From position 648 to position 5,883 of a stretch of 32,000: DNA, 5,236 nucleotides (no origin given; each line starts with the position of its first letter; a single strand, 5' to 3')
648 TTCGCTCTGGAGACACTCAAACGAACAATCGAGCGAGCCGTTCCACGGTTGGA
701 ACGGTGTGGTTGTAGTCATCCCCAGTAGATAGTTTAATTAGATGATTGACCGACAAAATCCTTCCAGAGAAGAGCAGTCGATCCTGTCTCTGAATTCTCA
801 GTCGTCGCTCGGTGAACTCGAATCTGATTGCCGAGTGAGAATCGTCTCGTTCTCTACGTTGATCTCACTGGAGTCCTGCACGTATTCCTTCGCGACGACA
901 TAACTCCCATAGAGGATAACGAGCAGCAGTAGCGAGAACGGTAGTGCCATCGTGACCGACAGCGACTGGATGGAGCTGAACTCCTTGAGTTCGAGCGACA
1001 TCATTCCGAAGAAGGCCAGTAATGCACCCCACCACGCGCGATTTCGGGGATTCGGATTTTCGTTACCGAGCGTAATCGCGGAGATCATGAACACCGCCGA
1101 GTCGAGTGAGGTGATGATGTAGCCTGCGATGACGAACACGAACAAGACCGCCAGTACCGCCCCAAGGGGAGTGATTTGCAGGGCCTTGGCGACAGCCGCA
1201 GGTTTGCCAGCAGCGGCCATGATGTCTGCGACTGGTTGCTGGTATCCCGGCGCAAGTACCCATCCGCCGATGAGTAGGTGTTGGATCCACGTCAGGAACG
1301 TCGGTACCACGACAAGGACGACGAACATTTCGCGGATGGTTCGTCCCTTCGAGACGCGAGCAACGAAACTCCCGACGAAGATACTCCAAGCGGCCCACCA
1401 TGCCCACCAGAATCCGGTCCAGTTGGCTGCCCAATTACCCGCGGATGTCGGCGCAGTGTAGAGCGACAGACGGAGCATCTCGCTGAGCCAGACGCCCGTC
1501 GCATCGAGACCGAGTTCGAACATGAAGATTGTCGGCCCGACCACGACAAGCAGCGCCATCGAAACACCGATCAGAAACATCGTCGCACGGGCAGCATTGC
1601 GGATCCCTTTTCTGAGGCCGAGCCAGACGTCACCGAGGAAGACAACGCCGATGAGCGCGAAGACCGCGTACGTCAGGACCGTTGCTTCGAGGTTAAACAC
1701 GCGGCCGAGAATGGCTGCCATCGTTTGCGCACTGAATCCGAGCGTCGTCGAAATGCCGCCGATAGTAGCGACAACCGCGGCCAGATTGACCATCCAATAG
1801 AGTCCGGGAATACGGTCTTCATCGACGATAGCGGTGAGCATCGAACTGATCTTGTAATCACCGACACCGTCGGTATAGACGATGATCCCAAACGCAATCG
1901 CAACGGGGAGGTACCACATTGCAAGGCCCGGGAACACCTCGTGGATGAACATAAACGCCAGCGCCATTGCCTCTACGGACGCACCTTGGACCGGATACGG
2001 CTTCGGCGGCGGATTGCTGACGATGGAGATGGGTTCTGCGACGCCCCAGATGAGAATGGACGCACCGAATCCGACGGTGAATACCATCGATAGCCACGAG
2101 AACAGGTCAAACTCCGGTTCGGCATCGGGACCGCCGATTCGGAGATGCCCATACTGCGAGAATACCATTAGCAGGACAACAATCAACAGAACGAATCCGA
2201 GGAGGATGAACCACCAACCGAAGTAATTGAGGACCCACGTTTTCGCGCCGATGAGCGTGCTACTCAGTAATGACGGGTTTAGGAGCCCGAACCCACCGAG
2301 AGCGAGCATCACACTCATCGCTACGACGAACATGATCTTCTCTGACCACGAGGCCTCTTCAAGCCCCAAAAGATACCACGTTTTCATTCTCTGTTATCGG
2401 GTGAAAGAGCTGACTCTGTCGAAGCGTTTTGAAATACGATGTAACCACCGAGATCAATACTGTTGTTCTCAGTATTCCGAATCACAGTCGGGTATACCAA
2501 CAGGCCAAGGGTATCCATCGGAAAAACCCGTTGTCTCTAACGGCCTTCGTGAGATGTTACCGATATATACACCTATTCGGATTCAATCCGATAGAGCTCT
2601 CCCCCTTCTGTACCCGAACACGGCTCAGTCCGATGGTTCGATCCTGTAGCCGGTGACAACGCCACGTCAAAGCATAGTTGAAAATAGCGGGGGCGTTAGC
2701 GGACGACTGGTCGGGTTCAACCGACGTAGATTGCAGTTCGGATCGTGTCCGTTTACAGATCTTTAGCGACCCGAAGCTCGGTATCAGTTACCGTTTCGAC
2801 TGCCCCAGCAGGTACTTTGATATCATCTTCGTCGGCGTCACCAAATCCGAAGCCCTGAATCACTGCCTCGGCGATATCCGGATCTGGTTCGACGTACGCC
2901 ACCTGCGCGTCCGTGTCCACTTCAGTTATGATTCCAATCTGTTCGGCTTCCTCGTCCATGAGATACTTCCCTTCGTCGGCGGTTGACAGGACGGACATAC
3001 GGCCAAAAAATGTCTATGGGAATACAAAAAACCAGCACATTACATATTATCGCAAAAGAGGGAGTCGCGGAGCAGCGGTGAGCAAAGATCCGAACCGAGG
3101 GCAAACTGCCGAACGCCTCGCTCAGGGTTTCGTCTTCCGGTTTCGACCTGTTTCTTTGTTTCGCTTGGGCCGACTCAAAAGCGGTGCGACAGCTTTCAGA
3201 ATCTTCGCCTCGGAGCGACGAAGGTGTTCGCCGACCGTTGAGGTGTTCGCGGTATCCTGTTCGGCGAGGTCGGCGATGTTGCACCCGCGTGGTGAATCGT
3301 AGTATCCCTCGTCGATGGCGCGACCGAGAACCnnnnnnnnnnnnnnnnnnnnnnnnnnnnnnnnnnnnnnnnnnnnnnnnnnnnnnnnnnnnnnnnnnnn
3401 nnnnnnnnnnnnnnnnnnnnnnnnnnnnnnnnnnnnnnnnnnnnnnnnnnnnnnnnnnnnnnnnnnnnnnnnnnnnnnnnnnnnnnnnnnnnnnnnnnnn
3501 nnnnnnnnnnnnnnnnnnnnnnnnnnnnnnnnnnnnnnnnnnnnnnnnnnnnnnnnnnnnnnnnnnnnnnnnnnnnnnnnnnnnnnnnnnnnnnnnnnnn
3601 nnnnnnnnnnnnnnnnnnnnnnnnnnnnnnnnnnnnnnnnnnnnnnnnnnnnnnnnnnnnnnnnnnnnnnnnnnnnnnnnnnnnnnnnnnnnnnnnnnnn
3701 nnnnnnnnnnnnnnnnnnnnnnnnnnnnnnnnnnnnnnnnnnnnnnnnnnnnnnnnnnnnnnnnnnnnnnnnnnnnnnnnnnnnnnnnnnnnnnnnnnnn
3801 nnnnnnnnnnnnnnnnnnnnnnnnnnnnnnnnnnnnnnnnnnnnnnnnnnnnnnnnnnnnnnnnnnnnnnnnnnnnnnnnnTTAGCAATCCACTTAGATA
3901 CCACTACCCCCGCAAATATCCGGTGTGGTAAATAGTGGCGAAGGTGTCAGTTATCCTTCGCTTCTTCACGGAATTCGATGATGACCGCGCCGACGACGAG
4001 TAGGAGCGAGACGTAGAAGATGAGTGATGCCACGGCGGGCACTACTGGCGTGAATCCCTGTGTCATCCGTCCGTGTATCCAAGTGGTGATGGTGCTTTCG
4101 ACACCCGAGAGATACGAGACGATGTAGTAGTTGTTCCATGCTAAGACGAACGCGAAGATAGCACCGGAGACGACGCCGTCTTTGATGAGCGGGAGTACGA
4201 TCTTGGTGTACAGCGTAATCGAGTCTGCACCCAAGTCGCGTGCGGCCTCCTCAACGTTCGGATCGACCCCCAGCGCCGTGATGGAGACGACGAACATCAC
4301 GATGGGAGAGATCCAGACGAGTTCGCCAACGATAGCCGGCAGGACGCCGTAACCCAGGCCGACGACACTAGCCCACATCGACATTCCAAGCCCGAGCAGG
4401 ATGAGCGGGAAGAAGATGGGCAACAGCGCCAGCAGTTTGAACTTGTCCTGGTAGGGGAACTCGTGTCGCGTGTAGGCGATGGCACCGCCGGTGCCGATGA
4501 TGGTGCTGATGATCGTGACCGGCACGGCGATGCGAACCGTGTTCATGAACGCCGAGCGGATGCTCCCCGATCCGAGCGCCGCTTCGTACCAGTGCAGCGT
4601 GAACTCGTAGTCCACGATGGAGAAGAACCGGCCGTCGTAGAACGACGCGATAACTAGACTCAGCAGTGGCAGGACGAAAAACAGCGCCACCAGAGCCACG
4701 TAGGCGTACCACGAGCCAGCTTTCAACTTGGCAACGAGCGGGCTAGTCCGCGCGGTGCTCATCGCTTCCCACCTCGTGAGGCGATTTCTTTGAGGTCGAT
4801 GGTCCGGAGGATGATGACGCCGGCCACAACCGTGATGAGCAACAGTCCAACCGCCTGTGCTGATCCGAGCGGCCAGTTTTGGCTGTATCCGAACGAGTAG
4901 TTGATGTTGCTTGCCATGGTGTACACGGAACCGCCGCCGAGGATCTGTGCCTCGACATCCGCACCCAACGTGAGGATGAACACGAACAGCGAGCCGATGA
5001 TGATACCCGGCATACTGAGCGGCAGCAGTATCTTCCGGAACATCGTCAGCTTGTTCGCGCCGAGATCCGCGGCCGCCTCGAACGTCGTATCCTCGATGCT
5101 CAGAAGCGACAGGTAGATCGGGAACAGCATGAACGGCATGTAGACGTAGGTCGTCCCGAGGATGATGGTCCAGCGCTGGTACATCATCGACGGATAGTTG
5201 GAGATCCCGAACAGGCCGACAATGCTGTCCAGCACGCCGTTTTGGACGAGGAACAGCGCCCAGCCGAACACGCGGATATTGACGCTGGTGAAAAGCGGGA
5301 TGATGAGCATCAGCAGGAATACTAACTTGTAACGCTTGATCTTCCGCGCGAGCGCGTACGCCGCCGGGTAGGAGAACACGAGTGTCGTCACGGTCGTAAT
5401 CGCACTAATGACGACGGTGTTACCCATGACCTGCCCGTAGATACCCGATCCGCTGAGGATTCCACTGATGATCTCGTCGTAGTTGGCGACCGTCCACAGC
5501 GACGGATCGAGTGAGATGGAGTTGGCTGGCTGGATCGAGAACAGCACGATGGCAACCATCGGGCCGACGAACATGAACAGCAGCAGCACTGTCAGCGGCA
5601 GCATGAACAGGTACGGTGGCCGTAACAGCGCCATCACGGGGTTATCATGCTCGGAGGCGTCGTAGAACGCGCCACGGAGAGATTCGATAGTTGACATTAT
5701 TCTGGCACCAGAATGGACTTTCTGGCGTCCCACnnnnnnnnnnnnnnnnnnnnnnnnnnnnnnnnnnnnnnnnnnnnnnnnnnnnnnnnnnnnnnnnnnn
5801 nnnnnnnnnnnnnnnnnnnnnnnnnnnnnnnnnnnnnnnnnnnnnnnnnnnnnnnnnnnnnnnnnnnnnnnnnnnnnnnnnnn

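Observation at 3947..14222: Candidate gamma-glutamylation pathway for amine/amino-alcohol catabolism (GS-like ligase + Fe-ADH + ALDH + MlrC/M81 hydrolase + PotABCD-like importer)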

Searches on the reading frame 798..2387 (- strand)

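Call 16: search_protein_families(library=pfam, proteins=[window:798-2387:-])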
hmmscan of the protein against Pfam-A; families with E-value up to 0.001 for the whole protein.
window:798-2387:- (529 aa): 1 family
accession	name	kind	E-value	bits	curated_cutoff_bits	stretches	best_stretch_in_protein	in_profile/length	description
PF02028.23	BCCT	-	1.6e-119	400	27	1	20-500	2-483/485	BCCT, betaine/carnitine/choline family transporter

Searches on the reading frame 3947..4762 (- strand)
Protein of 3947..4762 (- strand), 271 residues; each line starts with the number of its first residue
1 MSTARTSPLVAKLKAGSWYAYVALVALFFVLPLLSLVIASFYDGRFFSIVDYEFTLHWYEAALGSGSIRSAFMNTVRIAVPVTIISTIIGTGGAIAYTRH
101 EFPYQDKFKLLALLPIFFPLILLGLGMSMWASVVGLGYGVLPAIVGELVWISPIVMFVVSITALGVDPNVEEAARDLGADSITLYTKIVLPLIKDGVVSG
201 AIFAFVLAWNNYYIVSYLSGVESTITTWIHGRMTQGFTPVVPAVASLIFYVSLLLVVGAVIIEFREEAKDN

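Call 3: search_protein_families(library=pfam, proteins=[window:3947-4762:-])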
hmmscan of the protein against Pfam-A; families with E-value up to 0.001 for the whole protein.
window:3947-4762:- (271 aa): 1 family
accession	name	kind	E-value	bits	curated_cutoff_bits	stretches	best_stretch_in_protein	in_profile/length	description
PF00528.27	BPD_transp_1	-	4.4e-11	43.3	26.4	1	93-259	5-172/184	Binding-protein-dependent transport system inner membrane component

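Call 4: search_protein_families(library=ncbifam, proteins=[window:3947-4762:-])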
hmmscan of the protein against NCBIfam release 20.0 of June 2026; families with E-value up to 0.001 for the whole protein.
window:3947-4762:- (271 aa): 20 families
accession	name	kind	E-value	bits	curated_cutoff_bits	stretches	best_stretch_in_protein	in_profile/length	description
NF007047.0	PRK09500.1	equivalog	2e-30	106.3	326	1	20-263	9-252/257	spermidine/putrescine ABC transporter permease PotC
NF043073.1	MMSYN1_0195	equivalog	1.7e-19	69.5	1250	1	20-268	8-253/1021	spermidine/putrescine ABC transporter permease/substrate-binding protein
NF007889.0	PRK10592.1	equivalog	7.1e-19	68.5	476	1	18-262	11-263/281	putrescine ABC transporter permease PotI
TIGR03262.1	PhnU2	equivalog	3.2e-15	55.8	593.25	1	19-216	8-209/546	putative 2-aminoethylphosphonate ABC transporter permease subunit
NF040932.1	ABC_arch_GlcU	equivalog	1e-13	51.6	340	1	22-219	9-212/272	glucose ABC transporter permease GlcU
NF011624.0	PRK15050.1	equivalog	2.9e-12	46.3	247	2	139-237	160-259/297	2-aminoethylphosphonate ABC transporter permease subunit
TIGR02141.1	modB_ABC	equivalog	5e-11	42.6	182.6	1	75-257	3-200/208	molybdate ABC transporter permease subunit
NF007044.0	PRK09497.1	equivalog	5.7e-11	42.4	348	1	146-225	155-235/285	spermidine/putrescine ABC transporter permease PotB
TIGR01581.1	Mo_ABC_porter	hypoth_equivalog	9.3e-11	41.6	210.3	1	63-257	14-225/225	ABC transporter permease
TIGR00969.1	3a0106s02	subfamily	1.5e-09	37.7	240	1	13-263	13-270/272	sulfate ABC transporter permease subunit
NF006939.0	PRK09421.1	equivalog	6.1e-09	35.6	262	1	71-262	11-216/230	molybdate ABC transporter permease subunit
NF043074.1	MMSYN1_0196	equivalog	2.5e-08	33.6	350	1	19-257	15-256/277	spermidine/putrescine ABC transporter permease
TIGR03226.1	PhnU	equivalog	4.9e-08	32.8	283.45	1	136-220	175-259/311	2-aminoethylphosphonate ABC transporter permease subunit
NF040839.1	tungstate_WtpB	equivalog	6e-08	32.6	340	1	24-256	12-241/251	tungstate ABC transporter permease WtpB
TIGR00974.1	3a0107s02c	equivalog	6.1e-08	32.1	193.45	1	20-204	6-193/272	phosphate ABC transporter permease PstA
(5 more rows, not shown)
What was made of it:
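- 3947..4762 (-): ABC importer permease (PotC-like). Best NCBIfam hit is PotC at 106 bits, below its cutoff (calls 3, 4).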

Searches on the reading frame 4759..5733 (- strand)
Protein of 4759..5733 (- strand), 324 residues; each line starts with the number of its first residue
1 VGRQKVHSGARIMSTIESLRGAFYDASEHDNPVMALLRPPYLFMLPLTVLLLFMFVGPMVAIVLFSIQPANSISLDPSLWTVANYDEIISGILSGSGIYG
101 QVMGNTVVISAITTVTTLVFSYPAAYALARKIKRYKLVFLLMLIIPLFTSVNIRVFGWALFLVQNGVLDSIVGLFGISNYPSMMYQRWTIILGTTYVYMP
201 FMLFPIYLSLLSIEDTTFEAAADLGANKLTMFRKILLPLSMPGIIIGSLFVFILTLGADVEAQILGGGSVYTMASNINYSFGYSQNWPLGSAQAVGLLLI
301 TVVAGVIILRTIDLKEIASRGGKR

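Call 3: search_protein_families(library=pfam, proteins=[window:4759-5733:-])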
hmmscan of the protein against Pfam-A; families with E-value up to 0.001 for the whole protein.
window:4759-5733:- (324 aa): 1 family
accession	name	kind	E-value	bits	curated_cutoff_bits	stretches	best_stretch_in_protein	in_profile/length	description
PF00528.27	BPD_transp_1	-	3e-07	30.8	26.4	1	126-307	34-172/184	Binding-protein-dependent transport system inner membrane component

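Call 4: search_protein_families(library=ncbifam, proteins=[window:4759-5733:-])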
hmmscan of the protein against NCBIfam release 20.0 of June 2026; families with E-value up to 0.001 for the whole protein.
window:4759-5733:- (324 aa): 24 families
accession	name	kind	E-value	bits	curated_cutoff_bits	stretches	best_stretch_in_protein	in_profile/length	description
NF007044.0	PRK09497.1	equivalog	7.6e-44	150.3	348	1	47-304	16-267/285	spermidine/putrescine ABC transporter permease PotB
NF007963.0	PRK10683.1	equivalog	5.1e-36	124.7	489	1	40-307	36-303/317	putrescine ABC transporter permease PotH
NF043074.1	MMSYN1_0196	equivalog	1.1e-22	80.6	350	1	43-321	13-270/277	spermidine/putrescine ABC transporter permease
TIGR02141.1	modB_ABC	equivalog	6.1e-17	61.9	182.6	1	107-278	4-170/208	molybdate ABC transporter permease subunit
TIGR01581.1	Mo_ABC_porter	hypoth_equivalog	7.3e-16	58.3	210.3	1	103-301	23-219/225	ABC transporter permease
NF011624.0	PRK15050.1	equivalog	1.1e-14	54.2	247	1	40-296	24-270/297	2-aminoethylphosphonate ABC transporter permease subunit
TIGR03262.1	PhnU2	equivalog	1.5e-14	53.6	593.25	1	46-312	9-256/546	putative 2-aminoethylphosphonate ABC transporter permease subunit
TIGR03226.1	PhnU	equivalog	3.3e-13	49.8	283.45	1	37-295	40-287/311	2-aminoethylphosphonate ABC transporter permease subunit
NF006939.0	PRK09421.1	equivalog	7.1e-12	45.2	262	1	107-307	16-212/230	molybdate ABC transporter permease subunit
TIGR00969.1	3a0106s02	subfamily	1.2e-11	44.6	240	1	105-259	65-215/272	sulfate ABC transporter permease subunit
NF040839.1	tungstate_WtpB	equivalog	3.4e-09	36.7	340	1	62-311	13-246/251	tungstate ABC transporter permease WtpB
NF007047.0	PRK09500.1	equivalog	8.8e-09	35.3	326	1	186-303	127-243/257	spermidine/putrescine ABC transporter permease PotC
NF040931.1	ABC_arch_GlcT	equivalog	6.8e-08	32.5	360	1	49-308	10-265/278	glucose ABC transporter permease GlcT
NF008231.0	PRK10998.1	equivalog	2.4e-07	30.6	261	1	104-299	86-270/296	maltose ABC transporter permease MalG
TIGR02139.1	permease_CysT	equivalog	6.8e-07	29.1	246.1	1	104-258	53-203/265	sulfate ABC transporter permease subunit CysT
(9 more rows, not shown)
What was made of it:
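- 4759..5697 (-): ABC importer permease (PotB-like). The ORF extends to 5733, but the sister-strain gene call is 312 aa. Best NCBIfam hit is PotB at 150 bits, below its cutoff (calls 3, 4).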
